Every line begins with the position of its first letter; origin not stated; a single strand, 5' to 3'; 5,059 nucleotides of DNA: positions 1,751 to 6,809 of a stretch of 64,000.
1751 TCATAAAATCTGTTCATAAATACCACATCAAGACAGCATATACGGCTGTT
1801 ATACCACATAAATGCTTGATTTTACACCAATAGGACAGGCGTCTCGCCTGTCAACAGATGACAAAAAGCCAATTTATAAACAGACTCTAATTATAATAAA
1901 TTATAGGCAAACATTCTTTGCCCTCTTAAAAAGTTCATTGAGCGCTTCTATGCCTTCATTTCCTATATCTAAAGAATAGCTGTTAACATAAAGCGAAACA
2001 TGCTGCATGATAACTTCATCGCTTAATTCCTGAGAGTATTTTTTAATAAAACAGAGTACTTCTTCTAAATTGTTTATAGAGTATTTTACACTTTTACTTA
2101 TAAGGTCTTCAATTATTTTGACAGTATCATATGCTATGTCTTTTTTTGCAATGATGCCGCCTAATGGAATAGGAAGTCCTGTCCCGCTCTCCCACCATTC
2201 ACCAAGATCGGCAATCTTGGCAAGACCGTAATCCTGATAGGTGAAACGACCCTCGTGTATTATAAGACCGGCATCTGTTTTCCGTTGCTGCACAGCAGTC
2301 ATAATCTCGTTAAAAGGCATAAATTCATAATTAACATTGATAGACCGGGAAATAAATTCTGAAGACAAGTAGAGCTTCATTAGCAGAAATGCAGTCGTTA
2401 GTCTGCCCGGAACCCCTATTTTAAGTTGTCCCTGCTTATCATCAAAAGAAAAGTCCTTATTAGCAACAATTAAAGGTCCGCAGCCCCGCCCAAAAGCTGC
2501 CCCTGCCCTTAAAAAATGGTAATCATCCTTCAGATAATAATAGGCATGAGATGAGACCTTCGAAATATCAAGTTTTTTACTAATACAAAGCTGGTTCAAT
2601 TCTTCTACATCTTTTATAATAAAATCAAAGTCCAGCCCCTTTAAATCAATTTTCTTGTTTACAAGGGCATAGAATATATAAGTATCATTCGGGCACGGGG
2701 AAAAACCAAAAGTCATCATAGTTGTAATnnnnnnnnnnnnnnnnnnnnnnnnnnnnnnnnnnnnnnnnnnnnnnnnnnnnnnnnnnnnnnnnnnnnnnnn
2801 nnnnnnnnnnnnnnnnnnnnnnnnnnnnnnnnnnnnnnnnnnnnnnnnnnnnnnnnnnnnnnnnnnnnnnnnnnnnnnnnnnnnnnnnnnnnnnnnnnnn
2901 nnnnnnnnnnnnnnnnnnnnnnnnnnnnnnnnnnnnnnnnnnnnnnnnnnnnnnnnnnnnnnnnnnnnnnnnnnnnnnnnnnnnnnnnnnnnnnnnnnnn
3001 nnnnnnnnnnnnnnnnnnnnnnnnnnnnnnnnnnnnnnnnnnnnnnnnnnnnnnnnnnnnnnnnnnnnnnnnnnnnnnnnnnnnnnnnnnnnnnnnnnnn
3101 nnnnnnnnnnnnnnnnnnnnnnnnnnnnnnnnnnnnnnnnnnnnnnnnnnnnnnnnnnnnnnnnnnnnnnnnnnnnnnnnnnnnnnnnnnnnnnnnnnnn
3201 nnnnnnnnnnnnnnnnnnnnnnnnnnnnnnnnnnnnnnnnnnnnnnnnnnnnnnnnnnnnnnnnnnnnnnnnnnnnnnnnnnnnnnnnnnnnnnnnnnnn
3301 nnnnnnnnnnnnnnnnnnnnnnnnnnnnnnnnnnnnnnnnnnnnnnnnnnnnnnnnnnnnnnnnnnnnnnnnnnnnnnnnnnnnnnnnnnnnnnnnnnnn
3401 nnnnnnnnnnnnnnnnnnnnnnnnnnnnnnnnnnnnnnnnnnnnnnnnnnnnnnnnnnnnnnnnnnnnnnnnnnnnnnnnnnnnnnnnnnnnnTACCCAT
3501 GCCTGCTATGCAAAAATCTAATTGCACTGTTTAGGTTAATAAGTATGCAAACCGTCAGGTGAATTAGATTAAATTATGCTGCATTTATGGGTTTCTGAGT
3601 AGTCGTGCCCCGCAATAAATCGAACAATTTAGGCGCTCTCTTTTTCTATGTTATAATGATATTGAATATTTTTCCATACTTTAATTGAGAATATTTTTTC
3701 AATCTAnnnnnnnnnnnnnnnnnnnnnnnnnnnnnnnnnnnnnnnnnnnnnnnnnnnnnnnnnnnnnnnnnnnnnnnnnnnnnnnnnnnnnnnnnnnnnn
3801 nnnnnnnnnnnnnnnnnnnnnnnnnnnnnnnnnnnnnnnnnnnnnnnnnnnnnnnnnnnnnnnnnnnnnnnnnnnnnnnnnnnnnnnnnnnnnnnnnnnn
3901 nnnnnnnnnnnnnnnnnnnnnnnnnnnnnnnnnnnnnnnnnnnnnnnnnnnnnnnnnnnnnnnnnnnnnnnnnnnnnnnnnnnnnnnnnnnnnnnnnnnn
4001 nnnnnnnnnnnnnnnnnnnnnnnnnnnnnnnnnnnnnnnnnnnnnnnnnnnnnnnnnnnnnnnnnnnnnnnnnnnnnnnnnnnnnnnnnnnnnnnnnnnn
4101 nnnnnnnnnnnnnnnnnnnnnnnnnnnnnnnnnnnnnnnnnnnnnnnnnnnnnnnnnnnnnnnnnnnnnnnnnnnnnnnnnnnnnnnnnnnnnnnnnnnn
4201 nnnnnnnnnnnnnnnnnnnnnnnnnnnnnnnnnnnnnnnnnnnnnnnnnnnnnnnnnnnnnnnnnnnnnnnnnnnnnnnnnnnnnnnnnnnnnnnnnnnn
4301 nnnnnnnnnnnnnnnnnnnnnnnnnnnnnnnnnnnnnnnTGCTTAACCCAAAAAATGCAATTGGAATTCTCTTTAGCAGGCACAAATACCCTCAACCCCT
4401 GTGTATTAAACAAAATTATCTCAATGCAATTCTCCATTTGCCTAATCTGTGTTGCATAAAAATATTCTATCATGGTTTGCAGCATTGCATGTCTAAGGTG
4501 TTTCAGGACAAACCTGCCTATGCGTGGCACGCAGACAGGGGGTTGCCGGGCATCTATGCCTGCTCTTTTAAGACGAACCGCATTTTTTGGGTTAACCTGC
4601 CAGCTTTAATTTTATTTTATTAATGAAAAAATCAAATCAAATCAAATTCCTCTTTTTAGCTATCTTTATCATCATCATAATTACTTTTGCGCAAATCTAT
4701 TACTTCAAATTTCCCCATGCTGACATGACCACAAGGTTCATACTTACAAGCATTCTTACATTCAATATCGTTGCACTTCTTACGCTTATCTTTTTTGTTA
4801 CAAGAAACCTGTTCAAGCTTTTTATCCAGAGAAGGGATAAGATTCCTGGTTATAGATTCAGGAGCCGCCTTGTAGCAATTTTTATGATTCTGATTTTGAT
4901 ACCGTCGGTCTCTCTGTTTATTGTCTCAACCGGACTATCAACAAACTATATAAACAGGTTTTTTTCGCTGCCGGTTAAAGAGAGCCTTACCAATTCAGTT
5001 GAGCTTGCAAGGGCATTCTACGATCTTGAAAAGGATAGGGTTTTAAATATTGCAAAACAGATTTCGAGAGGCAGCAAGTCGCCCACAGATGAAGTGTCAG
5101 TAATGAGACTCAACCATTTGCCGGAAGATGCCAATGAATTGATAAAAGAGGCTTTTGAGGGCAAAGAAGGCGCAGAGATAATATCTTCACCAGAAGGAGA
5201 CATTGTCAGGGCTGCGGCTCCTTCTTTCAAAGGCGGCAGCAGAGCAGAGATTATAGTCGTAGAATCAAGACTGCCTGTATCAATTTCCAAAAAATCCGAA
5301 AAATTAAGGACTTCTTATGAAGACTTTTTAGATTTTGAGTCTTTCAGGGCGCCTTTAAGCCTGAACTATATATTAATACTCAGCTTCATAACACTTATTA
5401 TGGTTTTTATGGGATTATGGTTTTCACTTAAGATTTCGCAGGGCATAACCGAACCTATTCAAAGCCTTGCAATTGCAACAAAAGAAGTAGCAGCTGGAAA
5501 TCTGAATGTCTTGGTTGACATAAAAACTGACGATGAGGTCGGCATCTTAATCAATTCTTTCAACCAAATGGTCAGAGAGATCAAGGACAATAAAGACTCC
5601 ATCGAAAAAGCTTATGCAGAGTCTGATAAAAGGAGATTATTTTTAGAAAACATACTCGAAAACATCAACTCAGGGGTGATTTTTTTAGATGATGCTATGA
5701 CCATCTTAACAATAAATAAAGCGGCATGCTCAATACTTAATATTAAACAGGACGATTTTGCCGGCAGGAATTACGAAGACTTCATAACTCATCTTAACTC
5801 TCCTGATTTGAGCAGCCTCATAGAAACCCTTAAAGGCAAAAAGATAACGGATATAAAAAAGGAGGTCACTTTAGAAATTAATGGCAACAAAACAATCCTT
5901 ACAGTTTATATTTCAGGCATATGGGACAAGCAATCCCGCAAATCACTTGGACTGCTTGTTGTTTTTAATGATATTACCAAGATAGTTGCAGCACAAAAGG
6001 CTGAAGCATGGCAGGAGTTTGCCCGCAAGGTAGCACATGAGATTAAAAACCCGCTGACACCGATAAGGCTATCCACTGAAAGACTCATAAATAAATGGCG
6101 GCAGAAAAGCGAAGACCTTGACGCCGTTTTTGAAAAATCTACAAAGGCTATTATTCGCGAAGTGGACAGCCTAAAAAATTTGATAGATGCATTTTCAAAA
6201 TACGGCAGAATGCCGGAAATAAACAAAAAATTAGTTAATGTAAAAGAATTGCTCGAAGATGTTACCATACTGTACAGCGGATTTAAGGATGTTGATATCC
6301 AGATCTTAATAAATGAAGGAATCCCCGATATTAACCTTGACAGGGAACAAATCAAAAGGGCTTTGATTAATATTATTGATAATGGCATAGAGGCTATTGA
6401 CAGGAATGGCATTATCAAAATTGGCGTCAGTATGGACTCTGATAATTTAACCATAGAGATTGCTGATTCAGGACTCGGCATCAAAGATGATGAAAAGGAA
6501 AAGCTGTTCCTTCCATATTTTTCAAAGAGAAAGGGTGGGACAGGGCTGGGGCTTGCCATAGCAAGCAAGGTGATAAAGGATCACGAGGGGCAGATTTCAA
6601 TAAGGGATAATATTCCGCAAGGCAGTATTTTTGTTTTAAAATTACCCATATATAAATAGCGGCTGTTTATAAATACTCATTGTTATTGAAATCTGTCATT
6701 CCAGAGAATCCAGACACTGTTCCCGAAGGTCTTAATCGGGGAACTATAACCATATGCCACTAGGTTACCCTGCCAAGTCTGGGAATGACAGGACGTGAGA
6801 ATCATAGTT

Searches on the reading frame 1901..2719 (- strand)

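Call 62: search_protein_families(library=pfam, proteins=[window:1901-2719:-], max_evalue=0.00001)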
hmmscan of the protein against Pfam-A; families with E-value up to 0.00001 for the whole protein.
window:1901-2719:- (272 aa): 1 family
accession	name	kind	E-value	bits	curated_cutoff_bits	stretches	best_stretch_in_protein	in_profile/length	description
PF02621.19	VitK2_biosynth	-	7.5e-77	258.6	26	1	2-268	1-251/252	Menaquinone biosynthesis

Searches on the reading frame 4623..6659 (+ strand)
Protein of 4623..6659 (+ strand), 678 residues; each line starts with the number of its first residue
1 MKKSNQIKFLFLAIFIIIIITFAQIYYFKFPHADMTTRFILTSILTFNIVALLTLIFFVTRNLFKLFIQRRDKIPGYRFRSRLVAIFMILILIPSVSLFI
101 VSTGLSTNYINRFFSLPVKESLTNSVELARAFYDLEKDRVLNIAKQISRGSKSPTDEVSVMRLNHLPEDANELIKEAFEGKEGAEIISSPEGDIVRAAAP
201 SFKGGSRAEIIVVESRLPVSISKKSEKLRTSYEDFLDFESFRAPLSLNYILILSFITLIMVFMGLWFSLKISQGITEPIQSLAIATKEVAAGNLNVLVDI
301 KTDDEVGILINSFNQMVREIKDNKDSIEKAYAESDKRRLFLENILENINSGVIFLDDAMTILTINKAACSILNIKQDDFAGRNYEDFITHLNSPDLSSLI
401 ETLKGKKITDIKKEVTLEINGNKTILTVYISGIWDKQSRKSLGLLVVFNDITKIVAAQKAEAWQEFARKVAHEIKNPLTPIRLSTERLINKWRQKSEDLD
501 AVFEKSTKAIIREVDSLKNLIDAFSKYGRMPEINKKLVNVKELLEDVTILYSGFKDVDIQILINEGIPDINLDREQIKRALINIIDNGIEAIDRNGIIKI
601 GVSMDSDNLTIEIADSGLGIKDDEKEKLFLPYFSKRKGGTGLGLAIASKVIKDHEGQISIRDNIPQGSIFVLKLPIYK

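Call 61: search_protein_families(library=pfam, proteins=[window:4623-6659:+], max_evalue=0.00001)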
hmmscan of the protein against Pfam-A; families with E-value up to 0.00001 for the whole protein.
window:4623-6659:+ (678 aa): 7 families
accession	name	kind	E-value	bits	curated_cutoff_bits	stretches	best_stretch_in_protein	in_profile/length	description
PF02518.31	HATPase_c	-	5e-20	72.4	26.4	1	573-676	2-109/111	Histidine kinase-, DNA gyrase B-, and HSP90-like ATPase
PF00672.30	HAMP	-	2.9e-12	47.1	25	1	273-321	4-52/53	HAMP domain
PF00512.31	HisKA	-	1.3e-11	44.8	26.9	1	463-529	2-62/66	His Kinase A (phospho-acceptor) domain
PF00989.32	PAS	-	3.9e-10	40.2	22.6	1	340-451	2-113/113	PAS fold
PF13596.12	PAS_10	-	9.6e-10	39.5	22.1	1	341-452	1-106/106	PAS domain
PF13426.13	PAS_9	-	2.1e-08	34.8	27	1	351-453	3-103/103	PAS domain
PF14501.12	HATPase_c_5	-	3.9e-06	27.1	22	1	575-663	4-91/102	GHKL domain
